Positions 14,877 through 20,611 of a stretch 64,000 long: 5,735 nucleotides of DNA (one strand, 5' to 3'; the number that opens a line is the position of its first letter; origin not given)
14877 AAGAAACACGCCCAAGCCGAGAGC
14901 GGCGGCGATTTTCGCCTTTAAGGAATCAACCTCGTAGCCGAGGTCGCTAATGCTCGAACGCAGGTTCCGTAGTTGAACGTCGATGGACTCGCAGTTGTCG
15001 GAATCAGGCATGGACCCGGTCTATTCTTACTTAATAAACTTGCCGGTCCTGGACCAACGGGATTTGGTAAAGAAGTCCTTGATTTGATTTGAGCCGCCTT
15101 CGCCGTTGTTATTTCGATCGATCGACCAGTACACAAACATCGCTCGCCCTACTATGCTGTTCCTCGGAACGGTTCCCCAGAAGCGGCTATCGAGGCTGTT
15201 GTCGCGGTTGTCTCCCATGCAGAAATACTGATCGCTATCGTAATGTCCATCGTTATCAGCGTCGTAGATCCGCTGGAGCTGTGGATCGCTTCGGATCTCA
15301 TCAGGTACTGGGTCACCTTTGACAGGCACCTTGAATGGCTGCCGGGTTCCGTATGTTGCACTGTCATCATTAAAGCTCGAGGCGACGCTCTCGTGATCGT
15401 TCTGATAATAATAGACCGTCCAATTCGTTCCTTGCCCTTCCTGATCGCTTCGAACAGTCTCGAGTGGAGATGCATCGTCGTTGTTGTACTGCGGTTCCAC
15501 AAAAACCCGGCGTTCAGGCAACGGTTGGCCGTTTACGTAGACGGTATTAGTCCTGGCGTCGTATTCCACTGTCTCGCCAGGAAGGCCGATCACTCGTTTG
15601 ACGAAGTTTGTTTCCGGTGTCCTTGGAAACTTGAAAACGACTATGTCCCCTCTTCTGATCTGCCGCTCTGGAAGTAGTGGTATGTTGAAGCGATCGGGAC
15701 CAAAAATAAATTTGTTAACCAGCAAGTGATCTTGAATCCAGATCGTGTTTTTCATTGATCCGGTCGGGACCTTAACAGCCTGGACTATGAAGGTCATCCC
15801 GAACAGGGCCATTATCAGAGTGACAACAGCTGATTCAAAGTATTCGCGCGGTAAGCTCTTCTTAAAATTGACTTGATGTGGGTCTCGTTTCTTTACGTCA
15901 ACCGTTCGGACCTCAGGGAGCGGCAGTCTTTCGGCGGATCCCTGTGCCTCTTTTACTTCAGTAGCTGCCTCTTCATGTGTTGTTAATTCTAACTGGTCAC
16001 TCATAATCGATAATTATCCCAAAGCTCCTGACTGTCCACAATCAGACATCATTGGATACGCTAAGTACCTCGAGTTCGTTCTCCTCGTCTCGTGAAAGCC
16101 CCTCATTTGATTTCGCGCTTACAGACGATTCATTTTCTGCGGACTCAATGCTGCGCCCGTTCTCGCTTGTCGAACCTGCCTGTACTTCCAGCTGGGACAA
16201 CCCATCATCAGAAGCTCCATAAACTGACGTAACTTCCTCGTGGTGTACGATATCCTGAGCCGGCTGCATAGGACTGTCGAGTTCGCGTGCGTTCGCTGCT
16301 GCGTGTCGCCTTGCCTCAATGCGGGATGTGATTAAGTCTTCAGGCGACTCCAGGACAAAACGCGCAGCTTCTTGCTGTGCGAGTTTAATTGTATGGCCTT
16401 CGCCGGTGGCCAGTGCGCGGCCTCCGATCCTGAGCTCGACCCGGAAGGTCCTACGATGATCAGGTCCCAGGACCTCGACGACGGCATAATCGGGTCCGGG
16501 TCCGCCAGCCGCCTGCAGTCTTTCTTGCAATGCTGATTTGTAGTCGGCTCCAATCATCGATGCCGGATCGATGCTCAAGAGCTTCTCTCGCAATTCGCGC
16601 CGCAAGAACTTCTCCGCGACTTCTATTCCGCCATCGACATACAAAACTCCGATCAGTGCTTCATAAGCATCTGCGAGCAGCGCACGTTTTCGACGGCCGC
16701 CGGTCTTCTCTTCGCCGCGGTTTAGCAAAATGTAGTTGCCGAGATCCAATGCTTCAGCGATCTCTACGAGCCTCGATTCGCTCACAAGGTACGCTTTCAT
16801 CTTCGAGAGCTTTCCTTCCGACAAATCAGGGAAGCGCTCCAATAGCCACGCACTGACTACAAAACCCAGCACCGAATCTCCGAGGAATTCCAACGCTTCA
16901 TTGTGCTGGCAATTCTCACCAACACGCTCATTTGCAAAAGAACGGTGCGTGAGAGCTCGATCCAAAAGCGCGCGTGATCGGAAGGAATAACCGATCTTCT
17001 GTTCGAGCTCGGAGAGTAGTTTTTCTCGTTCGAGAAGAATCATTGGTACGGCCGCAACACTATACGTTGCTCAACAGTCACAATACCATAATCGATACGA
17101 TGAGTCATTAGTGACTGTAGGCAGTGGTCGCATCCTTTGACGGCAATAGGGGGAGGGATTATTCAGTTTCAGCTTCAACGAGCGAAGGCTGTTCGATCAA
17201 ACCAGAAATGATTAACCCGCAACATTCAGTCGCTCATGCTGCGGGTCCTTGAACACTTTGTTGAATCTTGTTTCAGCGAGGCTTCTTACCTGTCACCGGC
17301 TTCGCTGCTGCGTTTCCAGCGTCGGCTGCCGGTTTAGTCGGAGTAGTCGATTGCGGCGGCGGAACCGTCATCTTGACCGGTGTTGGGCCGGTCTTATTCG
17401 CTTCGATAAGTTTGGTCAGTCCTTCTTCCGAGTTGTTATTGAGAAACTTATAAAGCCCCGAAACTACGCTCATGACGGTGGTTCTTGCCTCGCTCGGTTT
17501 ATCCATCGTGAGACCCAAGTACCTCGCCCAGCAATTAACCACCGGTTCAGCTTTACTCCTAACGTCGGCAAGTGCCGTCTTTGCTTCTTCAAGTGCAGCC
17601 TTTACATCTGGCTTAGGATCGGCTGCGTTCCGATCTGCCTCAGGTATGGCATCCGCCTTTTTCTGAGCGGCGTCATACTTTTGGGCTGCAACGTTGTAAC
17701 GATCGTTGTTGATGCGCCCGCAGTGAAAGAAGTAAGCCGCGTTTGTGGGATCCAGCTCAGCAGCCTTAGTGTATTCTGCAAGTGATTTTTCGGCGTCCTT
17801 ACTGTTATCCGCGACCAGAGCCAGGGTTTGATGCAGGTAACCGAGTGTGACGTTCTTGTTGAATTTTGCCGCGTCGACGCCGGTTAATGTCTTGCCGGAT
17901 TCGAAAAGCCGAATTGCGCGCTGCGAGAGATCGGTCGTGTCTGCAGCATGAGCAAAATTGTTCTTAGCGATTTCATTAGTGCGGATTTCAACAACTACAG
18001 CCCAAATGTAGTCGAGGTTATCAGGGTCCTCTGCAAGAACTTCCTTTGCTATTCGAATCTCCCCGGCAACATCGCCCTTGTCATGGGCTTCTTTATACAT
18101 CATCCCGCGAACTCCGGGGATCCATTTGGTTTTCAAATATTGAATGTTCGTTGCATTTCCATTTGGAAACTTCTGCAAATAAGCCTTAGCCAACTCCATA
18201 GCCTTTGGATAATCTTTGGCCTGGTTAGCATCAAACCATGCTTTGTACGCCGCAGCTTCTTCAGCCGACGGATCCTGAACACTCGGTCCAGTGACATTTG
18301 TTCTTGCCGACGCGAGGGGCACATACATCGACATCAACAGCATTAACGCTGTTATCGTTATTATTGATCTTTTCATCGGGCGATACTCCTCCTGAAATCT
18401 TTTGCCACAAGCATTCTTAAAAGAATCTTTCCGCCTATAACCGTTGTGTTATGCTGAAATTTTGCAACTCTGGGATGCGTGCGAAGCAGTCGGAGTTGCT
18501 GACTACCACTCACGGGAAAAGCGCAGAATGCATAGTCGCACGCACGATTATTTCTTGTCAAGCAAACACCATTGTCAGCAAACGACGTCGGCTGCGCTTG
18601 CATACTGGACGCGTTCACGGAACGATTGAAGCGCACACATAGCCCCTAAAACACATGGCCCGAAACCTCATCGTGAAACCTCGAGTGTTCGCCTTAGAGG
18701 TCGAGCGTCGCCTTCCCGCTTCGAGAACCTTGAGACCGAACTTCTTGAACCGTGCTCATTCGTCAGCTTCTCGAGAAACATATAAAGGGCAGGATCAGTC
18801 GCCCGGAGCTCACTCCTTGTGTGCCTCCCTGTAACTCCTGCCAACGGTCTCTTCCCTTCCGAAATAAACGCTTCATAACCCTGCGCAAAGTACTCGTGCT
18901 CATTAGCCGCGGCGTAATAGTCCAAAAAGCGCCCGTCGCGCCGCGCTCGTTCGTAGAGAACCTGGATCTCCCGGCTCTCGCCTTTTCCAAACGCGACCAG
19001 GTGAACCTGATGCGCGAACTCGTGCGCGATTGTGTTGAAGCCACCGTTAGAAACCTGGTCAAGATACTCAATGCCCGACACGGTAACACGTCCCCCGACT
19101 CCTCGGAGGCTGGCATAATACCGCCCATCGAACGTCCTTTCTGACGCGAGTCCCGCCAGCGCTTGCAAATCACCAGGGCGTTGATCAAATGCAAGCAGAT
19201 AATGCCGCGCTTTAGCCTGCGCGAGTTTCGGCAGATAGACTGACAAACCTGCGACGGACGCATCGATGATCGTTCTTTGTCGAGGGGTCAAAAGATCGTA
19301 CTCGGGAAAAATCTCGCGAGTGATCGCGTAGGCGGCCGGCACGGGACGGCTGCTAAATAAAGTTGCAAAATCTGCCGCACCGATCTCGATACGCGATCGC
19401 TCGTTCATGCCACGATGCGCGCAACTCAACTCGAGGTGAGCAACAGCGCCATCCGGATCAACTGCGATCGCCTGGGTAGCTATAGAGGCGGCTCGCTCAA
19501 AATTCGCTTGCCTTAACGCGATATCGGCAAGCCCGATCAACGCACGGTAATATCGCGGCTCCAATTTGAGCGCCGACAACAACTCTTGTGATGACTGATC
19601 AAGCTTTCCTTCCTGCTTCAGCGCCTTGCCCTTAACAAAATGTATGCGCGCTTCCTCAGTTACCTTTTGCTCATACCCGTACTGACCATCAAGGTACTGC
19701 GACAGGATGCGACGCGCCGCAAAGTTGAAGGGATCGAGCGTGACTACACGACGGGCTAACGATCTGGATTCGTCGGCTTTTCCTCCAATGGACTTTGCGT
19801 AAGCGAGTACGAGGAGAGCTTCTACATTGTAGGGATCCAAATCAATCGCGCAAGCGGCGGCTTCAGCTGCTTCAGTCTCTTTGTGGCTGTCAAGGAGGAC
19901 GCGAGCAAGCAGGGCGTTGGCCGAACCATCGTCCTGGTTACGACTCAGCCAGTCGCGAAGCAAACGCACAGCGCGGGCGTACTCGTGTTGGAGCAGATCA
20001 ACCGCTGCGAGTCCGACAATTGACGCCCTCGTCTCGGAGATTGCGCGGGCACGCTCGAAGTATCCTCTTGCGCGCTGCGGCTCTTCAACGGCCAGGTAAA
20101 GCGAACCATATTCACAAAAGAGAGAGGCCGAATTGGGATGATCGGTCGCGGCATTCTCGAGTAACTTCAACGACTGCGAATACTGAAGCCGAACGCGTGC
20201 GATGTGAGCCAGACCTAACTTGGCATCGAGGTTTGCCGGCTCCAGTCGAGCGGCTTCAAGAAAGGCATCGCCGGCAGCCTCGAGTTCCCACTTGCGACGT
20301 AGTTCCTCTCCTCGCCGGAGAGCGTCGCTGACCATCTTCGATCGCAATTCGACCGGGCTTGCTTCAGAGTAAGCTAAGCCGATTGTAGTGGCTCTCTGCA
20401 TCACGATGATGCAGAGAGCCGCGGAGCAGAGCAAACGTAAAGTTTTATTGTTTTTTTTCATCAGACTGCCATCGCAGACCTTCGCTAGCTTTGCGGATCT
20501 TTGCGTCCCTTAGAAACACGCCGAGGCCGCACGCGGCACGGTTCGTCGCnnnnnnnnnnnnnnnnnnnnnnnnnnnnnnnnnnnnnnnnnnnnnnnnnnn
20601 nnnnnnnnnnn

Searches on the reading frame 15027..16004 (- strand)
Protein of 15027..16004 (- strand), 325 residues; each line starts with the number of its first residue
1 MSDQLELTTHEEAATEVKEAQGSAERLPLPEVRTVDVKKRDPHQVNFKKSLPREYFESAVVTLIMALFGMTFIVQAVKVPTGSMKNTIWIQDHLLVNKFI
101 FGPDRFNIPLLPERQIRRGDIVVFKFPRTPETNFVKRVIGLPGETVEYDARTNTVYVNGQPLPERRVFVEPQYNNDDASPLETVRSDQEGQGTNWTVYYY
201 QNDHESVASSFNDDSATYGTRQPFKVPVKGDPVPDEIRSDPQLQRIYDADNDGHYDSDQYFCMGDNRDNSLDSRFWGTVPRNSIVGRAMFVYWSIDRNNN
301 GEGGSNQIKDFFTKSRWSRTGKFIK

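Call 9: search_protein_families(library=pfam, proteins=[window:15027-16004:-], max_evalue=0.0001)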
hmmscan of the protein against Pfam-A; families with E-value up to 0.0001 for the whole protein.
window:15027-16004:- (325 aa): 1 family
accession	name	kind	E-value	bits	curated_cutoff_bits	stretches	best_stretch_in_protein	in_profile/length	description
PF10502.14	Peptidase_S26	-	7.6e-46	156.6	22.9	1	54-293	3-168/168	Signal peptidase, peptidase S26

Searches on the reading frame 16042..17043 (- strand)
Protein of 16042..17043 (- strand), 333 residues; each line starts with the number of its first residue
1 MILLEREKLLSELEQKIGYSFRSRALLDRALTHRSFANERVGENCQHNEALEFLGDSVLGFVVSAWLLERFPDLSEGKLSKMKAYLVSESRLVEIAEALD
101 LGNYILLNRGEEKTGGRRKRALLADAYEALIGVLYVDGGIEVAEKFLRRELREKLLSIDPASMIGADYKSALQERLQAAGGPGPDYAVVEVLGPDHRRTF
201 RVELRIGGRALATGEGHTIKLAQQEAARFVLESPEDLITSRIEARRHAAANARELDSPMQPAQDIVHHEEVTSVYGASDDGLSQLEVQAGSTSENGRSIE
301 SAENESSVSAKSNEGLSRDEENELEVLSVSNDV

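Call 9: search_protein_families(library=pfam, proteins=[window:16042-17043:-], max_evalue=0.0001)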
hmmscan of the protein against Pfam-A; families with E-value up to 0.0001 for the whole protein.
window:16042-17043:- (333 aa): 4 families
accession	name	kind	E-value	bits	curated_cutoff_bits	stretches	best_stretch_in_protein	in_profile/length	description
PF14622.11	Ribonucleas_3_3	-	2.1e-36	125.3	35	1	25-152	3-125/128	Ribonuclease-III-like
PF00636.31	Ribonuclease_3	-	1.9e-23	83.6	27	1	49-139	1-102/102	Ribonuclease III domain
PF00035.32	dsrm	-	1.4e-13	51.6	23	1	168-229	1-61/66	Double-stranded RNA binding motif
PF22935.1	RM44_endonuclase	-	1.4e-06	28.9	27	1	17-133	13-138/139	Large ribosomal subunit protein mL44, endonuclease domain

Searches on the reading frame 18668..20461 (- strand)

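Call 9: search_protein_families(library=pfam, proteins=[window:18668-20461:-], max_evalue=0.0001)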
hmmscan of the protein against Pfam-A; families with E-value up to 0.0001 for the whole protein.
window:18668-20461:- (597 aa): 11 families
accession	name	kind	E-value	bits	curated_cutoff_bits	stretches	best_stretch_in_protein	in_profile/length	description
PF13431.12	TPR_17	-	7.3e-12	45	24.4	0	205-232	5-32/34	Tetratricopeptide repeat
PF14559.12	TPR_19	-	5.9e-11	43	25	0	283-342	3-63/68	Tetratricopeptide repeat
PF07719.23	TPR_2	-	8.7e-09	35.3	27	0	306-337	2-33/34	Tetratricopeptide repeat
PF25062.1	ARM_TT21_N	-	8.8e-09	35.9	40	0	53-126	145-216/222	Tetratricopeptide repeat protein 21 N-terminal ARM repeat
PF23914.1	TPR_CcmH_CycH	-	2e-08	34.7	42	0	167-251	38-125/158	Cytochrome c-type biogenesis protein H TPR domain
PF13432.12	TPR_16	-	2.4e-08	34.7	32.7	1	277-337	3-63/65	Tetratricopeptide repeat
PF13181.12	TPR_8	-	5.1e-08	32.9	25.7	0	271-303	1-33/34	Tetratricopeptide repeat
PF13424.12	TPR_12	-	3.3e-06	27.6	30.1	0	94-143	26-76/77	Tetratricopeptide repeat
PF13414.12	TPR_11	-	4.7e-06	26.6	26.8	0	278-314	1-37/42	TPR repeat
PF13428.12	TPR_14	-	1.3e-05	25.9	23.5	0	307-345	3-41/44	Tetratricopeptide repeat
PF13176.12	TPR_7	-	8.4e-05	22.8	27.9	0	307-337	1-33/36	Tetratricopeptide repeat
